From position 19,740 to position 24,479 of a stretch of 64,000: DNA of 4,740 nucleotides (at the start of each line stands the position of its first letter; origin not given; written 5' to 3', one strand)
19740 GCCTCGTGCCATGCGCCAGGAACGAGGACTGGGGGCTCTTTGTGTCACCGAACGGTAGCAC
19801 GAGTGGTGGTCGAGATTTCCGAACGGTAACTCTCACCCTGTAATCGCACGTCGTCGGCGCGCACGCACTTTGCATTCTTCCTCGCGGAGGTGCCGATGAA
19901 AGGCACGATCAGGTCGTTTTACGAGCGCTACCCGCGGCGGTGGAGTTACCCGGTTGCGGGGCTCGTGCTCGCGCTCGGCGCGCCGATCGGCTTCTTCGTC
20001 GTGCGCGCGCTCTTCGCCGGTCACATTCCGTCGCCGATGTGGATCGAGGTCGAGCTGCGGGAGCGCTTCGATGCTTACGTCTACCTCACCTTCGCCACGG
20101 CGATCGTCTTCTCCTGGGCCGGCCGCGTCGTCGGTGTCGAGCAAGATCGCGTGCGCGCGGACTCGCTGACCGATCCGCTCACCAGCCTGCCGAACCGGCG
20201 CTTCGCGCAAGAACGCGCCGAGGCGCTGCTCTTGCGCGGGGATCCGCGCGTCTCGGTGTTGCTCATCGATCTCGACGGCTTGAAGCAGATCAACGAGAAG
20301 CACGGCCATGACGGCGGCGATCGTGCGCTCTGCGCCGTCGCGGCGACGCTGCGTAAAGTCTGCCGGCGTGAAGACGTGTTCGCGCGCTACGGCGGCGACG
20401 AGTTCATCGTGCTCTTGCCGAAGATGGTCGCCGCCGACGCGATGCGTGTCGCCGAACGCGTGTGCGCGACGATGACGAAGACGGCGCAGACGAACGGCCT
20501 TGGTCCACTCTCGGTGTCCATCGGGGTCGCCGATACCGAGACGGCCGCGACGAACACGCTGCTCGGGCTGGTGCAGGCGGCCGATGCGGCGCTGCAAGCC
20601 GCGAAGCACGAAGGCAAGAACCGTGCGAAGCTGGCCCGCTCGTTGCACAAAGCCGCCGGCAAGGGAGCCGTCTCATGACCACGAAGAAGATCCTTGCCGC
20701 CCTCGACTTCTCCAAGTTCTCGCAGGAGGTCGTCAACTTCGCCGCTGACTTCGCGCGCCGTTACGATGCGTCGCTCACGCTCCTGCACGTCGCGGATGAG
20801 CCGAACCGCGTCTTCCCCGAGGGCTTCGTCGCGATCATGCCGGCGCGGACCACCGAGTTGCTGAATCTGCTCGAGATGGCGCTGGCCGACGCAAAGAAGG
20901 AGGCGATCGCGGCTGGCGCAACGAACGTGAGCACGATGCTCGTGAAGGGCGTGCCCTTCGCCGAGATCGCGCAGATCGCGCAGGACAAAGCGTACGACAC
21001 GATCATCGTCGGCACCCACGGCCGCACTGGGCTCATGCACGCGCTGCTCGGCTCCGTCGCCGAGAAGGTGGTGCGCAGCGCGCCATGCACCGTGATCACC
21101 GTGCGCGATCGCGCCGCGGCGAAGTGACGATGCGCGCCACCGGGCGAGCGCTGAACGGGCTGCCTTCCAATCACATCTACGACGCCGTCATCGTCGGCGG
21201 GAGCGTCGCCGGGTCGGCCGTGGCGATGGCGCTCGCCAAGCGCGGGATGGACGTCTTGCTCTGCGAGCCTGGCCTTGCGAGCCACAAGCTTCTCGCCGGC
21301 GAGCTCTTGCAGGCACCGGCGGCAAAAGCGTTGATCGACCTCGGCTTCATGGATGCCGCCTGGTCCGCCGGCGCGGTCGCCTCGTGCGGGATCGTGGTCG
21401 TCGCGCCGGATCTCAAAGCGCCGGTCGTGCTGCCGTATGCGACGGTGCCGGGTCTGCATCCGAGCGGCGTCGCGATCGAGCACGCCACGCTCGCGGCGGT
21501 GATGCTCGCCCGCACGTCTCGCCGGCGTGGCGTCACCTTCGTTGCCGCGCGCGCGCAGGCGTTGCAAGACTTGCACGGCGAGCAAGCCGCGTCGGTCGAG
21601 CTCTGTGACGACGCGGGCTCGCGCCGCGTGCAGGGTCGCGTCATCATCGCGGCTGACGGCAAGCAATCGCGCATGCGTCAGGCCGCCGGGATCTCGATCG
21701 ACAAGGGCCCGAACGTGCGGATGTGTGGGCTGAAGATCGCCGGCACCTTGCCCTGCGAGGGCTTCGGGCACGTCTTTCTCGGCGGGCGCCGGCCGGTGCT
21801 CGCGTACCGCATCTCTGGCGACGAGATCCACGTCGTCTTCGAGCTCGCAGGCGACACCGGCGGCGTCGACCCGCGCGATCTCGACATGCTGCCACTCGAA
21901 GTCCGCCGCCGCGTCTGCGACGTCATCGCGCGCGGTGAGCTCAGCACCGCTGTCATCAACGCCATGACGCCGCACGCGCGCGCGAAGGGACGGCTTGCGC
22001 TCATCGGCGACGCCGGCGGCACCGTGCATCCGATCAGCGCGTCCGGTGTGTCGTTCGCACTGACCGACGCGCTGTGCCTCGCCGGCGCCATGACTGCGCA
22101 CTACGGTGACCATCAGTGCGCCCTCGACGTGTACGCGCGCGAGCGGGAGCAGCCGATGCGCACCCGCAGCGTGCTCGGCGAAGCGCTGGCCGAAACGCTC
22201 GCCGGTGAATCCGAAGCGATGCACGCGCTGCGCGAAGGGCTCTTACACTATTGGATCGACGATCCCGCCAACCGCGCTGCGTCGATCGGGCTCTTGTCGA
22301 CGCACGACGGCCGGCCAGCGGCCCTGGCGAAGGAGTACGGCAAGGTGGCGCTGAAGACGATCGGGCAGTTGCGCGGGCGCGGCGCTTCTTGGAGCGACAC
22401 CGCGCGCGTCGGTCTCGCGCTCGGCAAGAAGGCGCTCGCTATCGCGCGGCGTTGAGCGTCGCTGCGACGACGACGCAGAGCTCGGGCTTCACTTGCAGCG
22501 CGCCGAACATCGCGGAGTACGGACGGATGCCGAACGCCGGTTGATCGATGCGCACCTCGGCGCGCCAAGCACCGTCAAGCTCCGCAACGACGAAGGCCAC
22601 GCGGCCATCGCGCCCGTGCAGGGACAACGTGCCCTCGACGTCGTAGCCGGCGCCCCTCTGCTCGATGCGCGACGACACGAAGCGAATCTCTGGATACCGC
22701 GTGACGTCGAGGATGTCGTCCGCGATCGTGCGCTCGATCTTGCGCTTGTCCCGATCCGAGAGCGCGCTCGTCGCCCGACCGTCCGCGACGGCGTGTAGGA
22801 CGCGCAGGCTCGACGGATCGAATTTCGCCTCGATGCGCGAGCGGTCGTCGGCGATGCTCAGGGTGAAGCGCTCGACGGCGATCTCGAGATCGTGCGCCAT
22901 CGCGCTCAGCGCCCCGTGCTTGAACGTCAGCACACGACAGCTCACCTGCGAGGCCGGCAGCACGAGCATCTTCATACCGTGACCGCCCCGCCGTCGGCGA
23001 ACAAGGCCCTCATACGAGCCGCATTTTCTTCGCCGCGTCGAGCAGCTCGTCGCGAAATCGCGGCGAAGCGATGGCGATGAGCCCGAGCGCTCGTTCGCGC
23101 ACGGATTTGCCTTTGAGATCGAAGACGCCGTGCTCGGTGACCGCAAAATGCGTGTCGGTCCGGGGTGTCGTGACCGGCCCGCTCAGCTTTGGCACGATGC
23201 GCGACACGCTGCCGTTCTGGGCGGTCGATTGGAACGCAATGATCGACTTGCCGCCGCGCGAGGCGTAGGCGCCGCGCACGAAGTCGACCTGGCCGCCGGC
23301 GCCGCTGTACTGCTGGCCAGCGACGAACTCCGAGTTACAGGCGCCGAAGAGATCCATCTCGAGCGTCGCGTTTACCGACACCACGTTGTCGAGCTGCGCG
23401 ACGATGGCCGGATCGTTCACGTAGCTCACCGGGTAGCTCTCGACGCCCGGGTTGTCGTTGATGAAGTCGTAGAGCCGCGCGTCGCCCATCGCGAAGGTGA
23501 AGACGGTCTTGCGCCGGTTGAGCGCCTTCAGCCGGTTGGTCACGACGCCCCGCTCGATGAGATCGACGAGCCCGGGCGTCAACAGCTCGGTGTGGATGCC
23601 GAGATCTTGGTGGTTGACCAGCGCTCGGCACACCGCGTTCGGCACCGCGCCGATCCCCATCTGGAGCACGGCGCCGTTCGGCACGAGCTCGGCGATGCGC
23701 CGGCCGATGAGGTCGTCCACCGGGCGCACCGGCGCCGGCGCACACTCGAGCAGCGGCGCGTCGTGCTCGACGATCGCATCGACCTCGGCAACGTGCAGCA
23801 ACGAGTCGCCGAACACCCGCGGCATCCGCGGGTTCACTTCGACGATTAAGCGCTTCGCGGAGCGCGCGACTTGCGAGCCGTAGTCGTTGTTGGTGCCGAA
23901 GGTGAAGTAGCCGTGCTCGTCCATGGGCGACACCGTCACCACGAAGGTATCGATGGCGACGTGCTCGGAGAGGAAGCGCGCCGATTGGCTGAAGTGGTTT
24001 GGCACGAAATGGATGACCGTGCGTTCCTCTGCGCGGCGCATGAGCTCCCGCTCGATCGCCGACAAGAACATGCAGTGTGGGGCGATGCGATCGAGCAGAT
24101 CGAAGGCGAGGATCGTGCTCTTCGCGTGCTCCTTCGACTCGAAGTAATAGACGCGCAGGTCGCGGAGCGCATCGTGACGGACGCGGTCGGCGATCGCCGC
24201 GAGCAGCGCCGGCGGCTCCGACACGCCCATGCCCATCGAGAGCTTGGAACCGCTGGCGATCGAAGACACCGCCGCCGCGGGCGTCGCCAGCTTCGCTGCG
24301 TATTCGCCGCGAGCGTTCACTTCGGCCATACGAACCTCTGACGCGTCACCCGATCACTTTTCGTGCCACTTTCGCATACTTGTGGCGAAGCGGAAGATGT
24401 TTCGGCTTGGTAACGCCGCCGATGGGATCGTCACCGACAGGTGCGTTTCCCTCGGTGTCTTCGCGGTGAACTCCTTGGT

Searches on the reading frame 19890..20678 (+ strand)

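Call 62: search_protein_families(library=pfam, proteins=[window:19890-20678:+], max_evalue=1)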
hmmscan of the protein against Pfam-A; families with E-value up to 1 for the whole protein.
window:19890-20678:+ (262 aa): 5 families
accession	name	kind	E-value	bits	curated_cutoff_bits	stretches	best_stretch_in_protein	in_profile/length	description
PF00990.26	GGDEF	-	1.2e-39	136.2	23.8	1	93-245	2-161/161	Diguanylate cyclase, GGDEF domain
PF17853.6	GGDEF_2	-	2.4e-06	28.2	24.5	1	106-216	8-96/116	GGDEF-like domain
PF22335.1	Cas10-Cmr2_palm2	-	0.002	18.7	27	1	145-245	33-131/133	Cas10/Cmr2, second palm domain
PF24413.1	W02B3_4_N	-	0.072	13.3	27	1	112-140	4-32/115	W02B3.4-like, N-terminal domain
PF00475.24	IGPD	-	0.073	13.6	27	1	149-258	43-142/144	Imidazoleglycerol-phosphate dehydratase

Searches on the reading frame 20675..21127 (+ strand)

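Call 62: search_protein_families(library=pfam, proteins=[window:20675-21127:+], max_evalue=1)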
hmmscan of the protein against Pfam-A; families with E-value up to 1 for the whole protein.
window:20675-21127:+ (150 aa): 2 families
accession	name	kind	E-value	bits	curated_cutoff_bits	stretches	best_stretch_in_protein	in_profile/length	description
PF00582.32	Usp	-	1.9e-34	119.6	24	1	3-144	2-141/141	Universal stress protein family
PF16983.11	MFS_MOT1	-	0.087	13.6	30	1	71-142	27-101/111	Molybdate transporter of MFS superfamily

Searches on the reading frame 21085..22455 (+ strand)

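Call 106: search_protein_families(library=pfam, proteins=[window:21085-22455:+], max_evalue=0.001)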
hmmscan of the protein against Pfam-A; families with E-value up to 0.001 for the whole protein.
window:21085-22455:+ (456 aa): 3 families
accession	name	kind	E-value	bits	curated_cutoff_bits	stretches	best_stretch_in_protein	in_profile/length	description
PF08491.16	SE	-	5.2e-18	65.5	20.1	1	186-429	4-262/276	Squalene epoxidase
PF01494.25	FAD_binding_3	-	1.9e-15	57.4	22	1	33-356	3-340/349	FAD binding domain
PF01266.30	DAO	-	5.3e-08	33.2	27.9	1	33-65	1-34/353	FAD dependent oxidoreductase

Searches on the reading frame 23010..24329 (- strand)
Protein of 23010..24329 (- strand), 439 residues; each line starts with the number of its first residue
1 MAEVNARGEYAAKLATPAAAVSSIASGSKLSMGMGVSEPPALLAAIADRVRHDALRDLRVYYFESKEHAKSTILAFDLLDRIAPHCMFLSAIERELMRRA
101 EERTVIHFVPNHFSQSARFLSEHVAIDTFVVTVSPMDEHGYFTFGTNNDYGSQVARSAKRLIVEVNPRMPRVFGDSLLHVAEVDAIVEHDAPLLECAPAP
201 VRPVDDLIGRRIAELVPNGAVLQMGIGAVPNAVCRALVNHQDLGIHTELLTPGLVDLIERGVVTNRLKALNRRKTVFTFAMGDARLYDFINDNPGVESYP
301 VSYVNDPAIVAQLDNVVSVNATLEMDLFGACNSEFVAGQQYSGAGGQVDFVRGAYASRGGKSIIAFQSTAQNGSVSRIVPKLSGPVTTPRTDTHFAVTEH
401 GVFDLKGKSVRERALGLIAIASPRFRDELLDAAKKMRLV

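Call 13: search_protein_families(library=pfam, proteins=[window:23010-24329:-], max_evalue=0.01)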
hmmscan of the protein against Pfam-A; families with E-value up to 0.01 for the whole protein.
window:23010-24329:- (439 aa): 2 families
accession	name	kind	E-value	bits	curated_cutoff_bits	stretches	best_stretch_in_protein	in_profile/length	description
PF13336.12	AcetylCoA_hyd_C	-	1.3e-58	197.8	23.7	1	282-433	1-154/154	Acetyl-CoA hydrolase/transferase C-terminal domain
PF02550.21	AcetylCoA_hydro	-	4e-15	56.8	24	1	8-190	3-190/198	Acetyl-CoA hydrolase/transferase N-terminal domain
